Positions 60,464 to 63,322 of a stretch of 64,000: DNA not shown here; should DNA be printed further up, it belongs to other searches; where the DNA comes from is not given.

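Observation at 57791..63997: Uncharacterised HerA-like ATPase, 902-aa charged protein and PD-(D/E)xK nuclease trio next to an intron-containing tRNA-Ala: candidate novel defence or mobile module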

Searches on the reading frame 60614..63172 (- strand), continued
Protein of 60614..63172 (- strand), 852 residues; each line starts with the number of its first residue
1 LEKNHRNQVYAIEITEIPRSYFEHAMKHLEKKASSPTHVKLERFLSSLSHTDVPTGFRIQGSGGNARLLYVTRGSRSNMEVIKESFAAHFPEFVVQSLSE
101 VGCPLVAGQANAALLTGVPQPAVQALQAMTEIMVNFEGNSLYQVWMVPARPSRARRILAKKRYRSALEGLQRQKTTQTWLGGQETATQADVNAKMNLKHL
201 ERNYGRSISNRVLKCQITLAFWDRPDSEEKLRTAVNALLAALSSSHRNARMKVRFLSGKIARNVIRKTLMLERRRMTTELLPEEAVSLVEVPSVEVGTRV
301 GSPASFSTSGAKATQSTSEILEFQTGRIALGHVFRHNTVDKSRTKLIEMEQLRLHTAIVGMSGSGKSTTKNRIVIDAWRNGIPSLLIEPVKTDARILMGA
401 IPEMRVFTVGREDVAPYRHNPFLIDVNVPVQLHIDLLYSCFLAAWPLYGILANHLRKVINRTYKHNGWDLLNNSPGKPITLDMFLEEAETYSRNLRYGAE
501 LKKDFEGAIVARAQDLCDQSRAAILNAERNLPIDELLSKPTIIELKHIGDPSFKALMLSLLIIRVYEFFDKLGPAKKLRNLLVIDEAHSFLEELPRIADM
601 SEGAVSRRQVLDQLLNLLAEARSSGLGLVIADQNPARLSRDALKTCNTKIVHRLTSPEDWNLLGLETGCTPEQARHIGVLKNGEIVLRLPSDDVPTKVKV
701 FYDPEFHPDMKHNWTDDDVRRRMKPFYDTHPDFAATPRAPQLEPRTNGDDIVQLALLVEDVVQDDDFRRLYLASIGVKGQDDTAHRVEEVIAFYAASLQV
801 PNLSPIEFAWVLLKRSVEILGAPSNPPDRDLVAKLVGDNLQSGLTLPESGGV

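Call 42: predict_structure(alignment_id=A2)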
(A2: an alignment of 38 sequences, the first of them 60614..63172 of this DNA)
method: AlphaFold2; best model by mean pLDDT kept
length: 852 residues; sequences in the alignment: 38
mean_pLDDT: 85.6   pTM: 0.64
mean pLDDT of the five models: 85.6, 84.5, 83.1, 82.4, 81.0
residues with pLDDT >= 90: 437; 70-90: 314; 50-70: 75; < 50: 26
segments of 3 or more residues with pLDDT < 50: 1-5, 317-319, 745-750, 845-852
pLDDT, mean of each block of 10 residues (from residue 1): 57 86 70 73 93 92 85 88 91 84 73 93 88 89 94 87 80 67 65 77 88 94 93 96 86 93 91 79 93 73 75 61 84 80 90 95 93 96 95 94 96 94 92 94 85 93 94 90 94 84 88 92 92 95 94 91 93 94 90 61 75 88 93 89 92 92 91 90 92 89 92 95 96 90 53 71 86 72 73 85 82 88 84 87 50 33
secondary structure, 60 per line:
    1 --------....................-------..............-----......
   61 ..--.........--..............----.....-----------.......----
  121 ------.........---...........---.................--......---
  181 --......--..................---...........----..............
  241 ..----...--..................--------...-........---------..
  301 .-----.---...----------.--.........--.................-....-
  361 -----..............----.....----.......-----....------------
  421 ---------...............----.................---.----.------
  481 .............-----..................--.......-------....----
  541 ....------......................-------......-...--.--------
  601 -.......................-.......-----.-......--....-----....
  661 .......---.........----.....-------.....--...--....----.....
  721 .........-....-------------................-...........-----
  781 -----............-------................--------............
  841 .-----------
elements in order (helices of 4 or more, strands of 3 or more residues): E9-18 H19-28 H36-49 E55-62 E65-73 H76-89 E94-98 E110-116 H127-135 E139-149 H153-169 E172-177 E183-188 H191-208 E212-222 H227-242 E252-257 H258-269 E278-280 H282-289 E299-301 E311-313 E327-335 E338-348 H349-354 E356-359 H366-379 E384-388 H393-399 E405-408 H430-444 H449-465 H481-493 H499-516 H519-525 H533-536 E541-544 H551-572 E580-585 H602-624 E626-632 H640-645 E648-651 H657-667 H671-679 E684-688 E696-700 H708-711 H716-729 H731-734 H748-763 H765-775 H786-797 H805-820 H829-841

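Call 45: fold_search(model_id=the predicted structure, library=pdb)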
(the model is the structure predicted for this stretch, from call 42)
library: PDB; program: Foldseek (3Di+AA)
matches with E <= 10: 1479; with E <= 0.001: 159
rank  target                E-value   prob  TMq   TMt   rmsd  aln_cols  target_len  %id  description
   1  8rtd_O                8.3e-16  1.00  0.31  0.33  16.6       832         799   10  Stalk-Arches-IMC structure from the fully-assembled R388 type IV secretion system determined by cryo-EM. (released 2024-06-19)
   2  8rtd_T                1.6e-15  1.00  0.31  0.32  16.7       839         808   10  Stalk-Arches-IMC structure from the fully-assembled R388 type IV secretion system determined by cryo-EM. (released 2024-06-19)
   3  8rtd_P                2.5e-15  1.00  0.32  0.36  16.6       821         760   10  Stalk-Arches-IMC structure from the fully-assembled R388 type IV secretion system determined by cryo-EM. (released 2024-06-19)
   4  8rtd_g                3.5e-15  1.00  0.30  0.34  16.8       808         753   10  Stalk-Arches-IMC structure from the fully-assembled R388 type IV secretion system determined by cryo-EM. (released 2024-06-19)
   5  7o43_B                5.2e-15  1.00  0.31  0.34  18.5       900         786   10  TrwK/VirB4unbound dimer complex from R388 type IV secretion system determined by cryo-EM. (released 2022-06-22)
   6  7o43_A                8.8e-15  1.00  0.29  0.31  17.2       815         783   11  TrwK/VirB4unbound dimer complex from R388 type IV secretion system determined by cryo-EM. (released 2022-06-22)
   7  7o42_A                1.2e-14  1.00  0.28  0.26  18.0       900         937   11  TrwK/VirB4unbound trimer of dimers complex (with Hcp1) from the R388 type IV secretion system determined by cryo-EM. (released 2022-06-22)
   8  9x1m_A                3.9e-14  1.00  0.33  0.47  17.9       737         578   13  The cryo-EM structure of HerA-NurA complex with AMPPNP and dsDNA from Thermococcus kodakarensis (released 2026-02-04)
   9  4d2i_A                5.0e-14  1.00  0.31  0.54  18.3       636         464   15  Crystal structure of the HerA hexameric DNA translocase from Sulfolobus solfataricus bound to AMP-PNP (released 2014-12-03)
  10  8rtd_V                1.5e-13  1.00  0.25  0.29  17.2       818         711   10  Stalk-Arches-IMC structure from the fully-assembled R388 type IV secretion system determined by cryo-EM. (released 2024-06-19)
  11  4d2i_B                2.6e-13  1.00  0.32  0.56  16.7       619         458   14  Crystal structure of the HerA hexameric DNA translocase from Sulfolobus solfataricus bound to AMP-PNP (released 2014-12-03)
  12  8wod_D                3.0e-13  1.00  0.33  0.54  16.0       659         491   13  Cryo-EM structure of SIR2/HerA complex (released 2024-09-11)
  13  9x1l_A                3.8e-13  1.00  0.28  0.38  20.1       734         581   12  The cryo-EM structure of HerA-NurA complex with AMPPNP from Thermococcus kodakarensis (released 2026-02-04)
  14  7o41_A                4.4e-13  1.00  0.27  0.30  17.2       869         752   11  Hexameric composite model of the Inner Membrane Complex (IMC) with the Arches from the fully-assembled R388 type IV se (released 2022-06-22)
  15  8rtb_A                2.1e-12  1.00  0.25  0.28  17.1       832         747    8  Extended inner membrane complex (IMC) protomer structure (TrwM/VirB3-TrwK/VirB4-TrwI/VirB6-TrwG/VirB8-TrwE/VirB10) fro (released 2024-06-19)
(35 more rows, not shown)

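Call 56: find_related_loci(query=A2, collection=genome_contigs, flank=8000)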
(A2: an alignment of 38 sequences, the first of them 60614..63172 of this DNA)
Query A2 (852 aa) in genome_contigs; peptide patterns used: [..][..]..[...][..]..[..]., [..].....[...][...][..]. (x = any residue, [..] = any of these).
599 stretches matched a pattern (row limit reached: there are more); 325 encode a relative of the query (tblastn E <= 1e-3); the best 80 are kept; 80 distinct loci.
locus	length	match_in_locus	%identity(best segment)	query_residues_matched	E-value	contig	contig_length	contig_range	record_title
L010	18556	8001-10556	95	1-852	0e+0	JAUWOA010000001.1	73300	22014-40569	MAG: Candidatus Thorarchaeota archaeon isolate CSMAG_2438 CSMAG_2438_k141_679270_length_73300_cov_85.9744, whole genome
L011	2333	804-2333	90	1-510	0e+0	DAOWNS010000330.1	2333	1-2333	MAG TPA_asm: Candidatus Thorarchaeota archaeon isolate CSMAG_3034 CSMAG_3034_k141_4303942_length_2333_cov_6.0000, whole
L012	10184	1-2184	46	117-838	0e+0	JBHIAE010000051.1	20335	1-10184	MAG: Candidatus Thorarchaeota archaeon isolate K_3_bin.28 NODE_722_length_20335_cov_14.897041, whole genome shotgun sequ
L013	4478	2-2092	47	155-848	0e+0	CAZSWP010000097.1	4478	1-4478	MAG TPA_asm: uncultured archaeon isolate SRP141376_co1_380 genome assembly, contig: NODE_30669_length_4478_cov_2.760118,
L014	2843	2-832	42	563-841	4e-67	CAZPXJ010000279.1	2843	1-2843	MAG TPA_asm: uncultured archaeon isolate SRP214966_co2_105 genome assembly, contig: NODE_83668_length_2843_cov_2.143831,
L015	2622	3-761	44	583-842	7e-64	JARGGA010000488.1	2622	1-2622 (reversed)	MAG: Candidatus Thorarchaeota archaeon isolate C14-20 NODE_11967_length_2622_cov_4.338527, whole genome shotgun sequence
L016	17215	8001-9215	28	328-706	7e-31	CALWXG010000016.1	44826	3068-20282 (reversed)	MAG: uncultured Oscillospiraceae bacterium isolate BRZ_CL__bin8 genome assembly, contig: BRZ_CL__NODE_899_length_44826_c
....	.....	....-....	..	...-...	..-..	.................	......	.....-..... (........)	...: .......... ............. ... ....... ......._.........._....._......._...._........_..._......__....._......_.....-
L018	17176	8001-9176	27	328-693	3e-28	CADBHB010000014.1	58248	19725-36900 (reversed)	MAG: uncultured Ruminococcus sp. isolate RUG13966 genome assembly, contig: RUG13966_asm_14, whole genome shotgun sequenc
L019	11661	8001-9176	28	328-693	7e-28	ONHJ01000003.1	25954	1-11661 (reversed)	uncultured Clostridiales bacterium isolate RUG299 genome assembly, contig: scaffold_890, whole genome shotgun sequence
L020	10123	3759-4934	27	328-693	6e-27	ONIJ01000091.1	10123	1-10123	uncultured Clostridiales bacterium isolate RUG333 genome assembly, contig: k87_15250213, whole genome shotgun sequence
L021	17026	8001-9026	23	312-654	1e-11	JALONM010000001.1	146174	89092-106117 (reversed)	MAG: Cytophagaceae bacterium isolate Prado077 scaffold_41, whole genome shotgun sequence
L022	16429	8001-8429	32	507-654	4e-11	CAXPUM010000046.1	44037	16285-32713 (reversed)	MAG: Flavobacteriaceae bacterium isolate 02um_C4D0718_1.24 genome assembly, contig: k127_686065, whole genome shotgun se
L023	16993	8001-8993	25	323-654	4e-10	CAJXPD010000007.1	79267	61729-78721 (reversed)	MAG TPA_asm: uncultured Lewinella sp. isolate SRR3880209_bin.3_MetaBAT_v2.12.1_MAG genome assembly, contig: NODE_14_leng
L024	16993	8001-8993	24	323-654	6e-10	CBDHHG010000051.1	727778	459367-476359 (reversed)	MAG: Saprospiraceae bacterium isolate 0686931a-47d0-4a04-b860-bc07bf0ef539 genome assembly, contig: contig_51, whole gen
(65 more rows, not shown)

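Call 65: find_related_loci(query=A2, collection=metagenome_contigs, flank=8000)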
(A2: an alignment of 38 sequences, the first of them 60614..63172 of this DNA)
Query A2 (852 aa) in metagenome_contigs; peptide patterns used: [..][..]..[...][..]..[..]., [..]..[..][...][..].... (x = any residue, [..] = any of these).
600 stretches matched a pattern (row limit reached: there are more); 21 encode a relative of the query (tblastn E <= 1e-3); 21 distinct loci.
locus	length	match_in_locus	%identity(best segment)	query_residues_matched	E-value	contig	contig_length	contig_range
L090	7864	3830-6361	50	12-843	0e+0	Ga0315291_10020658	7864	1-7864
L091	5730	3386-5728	48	10-792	0e+0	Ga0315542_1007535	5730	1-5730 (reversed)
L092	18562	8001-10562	48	2-850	0e+0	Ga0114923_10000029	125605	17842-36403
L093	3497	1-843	49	561-842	3e-78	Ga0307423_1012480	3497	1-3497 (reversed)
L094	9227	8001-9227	39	11-406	1e-74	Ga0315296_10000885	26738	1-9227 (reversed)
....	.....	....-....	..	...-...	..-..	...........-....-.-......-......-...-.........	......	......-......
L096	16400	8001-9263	30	324-705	3e-31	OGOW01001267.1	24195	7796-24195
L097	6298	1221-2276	26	322-683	7e-17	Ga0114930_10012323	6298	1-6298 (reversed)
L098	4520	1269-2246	26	322-659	3e-15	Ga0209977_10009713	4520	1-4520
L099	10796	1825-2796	25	322-659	2e-13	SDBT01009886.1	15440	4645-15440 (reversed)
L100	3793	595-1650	25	322-683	2e-13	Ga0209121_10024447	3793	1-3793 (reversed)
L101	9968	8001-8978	24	322-659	1e-12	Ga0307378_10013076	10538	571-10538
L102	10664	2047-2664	26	451-659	8e-12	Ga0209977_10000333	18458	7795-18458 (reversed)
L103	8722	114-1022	25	406-723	7e-11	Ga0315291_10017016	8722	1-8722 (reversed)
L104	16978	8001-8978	25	322-659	9e-12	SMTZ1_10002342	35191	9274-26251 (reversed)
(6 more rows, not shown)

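Call 66: find_encoding_contigs(protein=P0019, flank=10000, max_places=1)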
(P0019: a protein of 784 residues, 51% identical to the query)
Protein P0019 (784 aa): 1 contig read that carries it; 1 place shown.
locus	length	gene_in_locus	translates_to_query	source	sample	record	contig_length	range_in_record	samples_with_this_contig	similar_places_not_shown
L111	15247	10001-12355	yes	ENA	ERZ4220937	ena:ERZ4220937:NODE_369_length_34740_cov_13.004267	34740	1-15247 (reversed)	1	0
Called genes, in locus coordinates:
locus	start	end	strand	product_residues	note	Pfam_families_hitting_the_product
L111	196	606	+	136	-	-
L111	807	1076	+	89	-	-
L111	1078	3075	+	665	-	-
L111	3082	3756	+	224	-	-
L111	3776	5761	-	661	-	PF00145:DNA_methylase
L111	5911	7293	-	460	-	-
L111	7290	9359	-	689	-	PF13589:HATPase_c_3, PF02518:HATPase_c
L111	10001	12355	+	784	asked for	-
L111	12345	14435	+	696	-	-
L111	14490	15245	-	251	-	?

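Call 67: find_encoding_contigs(protein=P0028, flank=10000, max_places=1)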
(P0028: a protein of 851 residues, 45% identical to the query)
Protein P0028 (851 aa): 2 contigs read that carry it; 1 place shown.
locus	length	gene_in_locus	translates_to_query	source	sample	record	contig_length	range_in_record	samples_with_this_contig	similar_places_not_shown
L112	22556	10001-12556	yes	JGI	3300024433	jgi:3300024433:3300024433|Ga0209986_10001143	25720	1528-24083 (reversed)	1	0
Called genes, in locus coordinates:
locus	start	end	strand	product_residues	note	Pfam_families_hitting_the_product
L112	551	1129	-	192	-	PF07282:Cas12f1-like_TNB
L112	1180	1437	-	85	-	PF00746:Gram_pos_anchor (faint)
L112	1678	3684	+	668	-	PF02919:Topoisom_I_N, PF01028:Topoisom_I, PF14370:Topo_C_assoc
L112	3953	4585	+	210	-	-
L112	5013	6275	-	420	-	PF13527:Acetyltransf_9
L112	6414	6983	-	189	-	-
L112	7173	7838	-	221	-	PF13358:DDE_3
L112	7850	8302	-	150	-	PF13384:HTH_23, PF13551:HTH_29, PF13565:HTH_32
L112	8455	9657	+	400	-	-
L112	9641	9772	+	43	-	-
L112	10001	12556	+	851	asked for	-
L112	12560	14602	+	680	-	-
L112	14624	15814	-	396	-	PF04326:SLFN_AlbA_2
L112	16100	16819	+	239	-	-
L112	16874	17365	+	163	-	PF02915:Rubrerythrin (faint)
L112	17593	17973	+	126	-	-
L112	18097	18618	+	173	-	-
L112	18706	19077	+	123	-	-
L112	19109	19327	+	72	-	-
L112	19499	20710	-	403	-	PF00890:FAD_binding_2 (faint), PF01266:DAO (weak), PF01494:FAD_binding_3, PF05834:Lycopene_cycl (weak), PF07992:Pyr_redox_2 (weak), PF12831:FAD_oxidored (weak), PF13450:NAD_binding_8 (weak), PF04820:Trp_halogenase (weak), +1 more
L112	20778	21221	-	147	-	PF22769:DCD, PF00692:dUTPase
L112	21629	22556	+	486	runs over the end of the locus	-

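Call 68: find_encoding_contigs(protein=P0023, flank=10000, max_places=1)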
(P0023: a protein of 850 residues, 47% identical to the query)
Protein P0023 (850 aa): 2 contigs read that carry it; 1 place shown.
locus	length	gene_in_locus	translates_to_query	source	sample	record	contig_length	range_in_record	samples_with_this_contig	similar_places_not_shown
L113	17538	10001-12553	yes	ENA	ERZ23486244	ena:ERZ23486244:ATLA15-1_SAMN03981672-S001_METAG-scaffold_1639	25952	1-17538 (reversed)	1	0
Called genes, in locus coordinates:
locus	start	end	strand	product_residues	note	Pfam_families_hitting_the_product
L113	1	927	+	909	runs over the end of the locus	PF00580:UvrD-helicase, PF13245:AAA_19, PF13604:AAA_30 (faint), PF00580:UvrD-helicase, PF13087:AAA_12 (weak), PF13361:UvrD_C, PF13538:UvrD_C_2 (faint)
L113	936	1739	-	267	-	PF13091:PLDc_2, PF00614:PLDc (weak)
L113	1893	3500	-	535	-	PF01351:RNase_HII, PF04326:SLFN_AlbA_2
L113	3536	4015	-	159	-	PF27235:AF_1680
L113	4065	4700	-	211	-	PF17278:DUF5343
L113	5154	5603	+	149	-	-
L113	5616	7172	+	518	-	-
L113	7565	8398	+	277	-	-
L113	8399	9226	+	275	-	-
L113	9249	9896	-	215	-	PF02517:Rce1-like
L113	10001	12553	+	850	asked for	PF05872:HerA_C (faint)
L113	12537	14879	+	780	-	-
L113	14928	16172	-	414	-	PF02771:Acyl-CoA_dh_N, PF02770:Acyl-CoA_dh_M, PF00441:Acyl-CoA_dh_1, PF08028:Acyl-CoA_dh_2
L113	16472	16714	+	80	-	PF03477:ATP-cone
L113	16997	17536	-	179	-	?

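Call 79: find_related_loci(query=A2, collection=viral_contigs, flank=8000)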
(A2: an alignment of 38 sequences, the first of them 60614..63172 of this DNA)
Query A2 (852 aa) in viral_contigs; peptide patterns used: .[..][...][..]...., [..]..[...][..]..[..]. (x = any residue, [..] = any of these).
600 stretches matched a pattern, but none encodes a relative of the query by tblastn (E <= 1e-3).
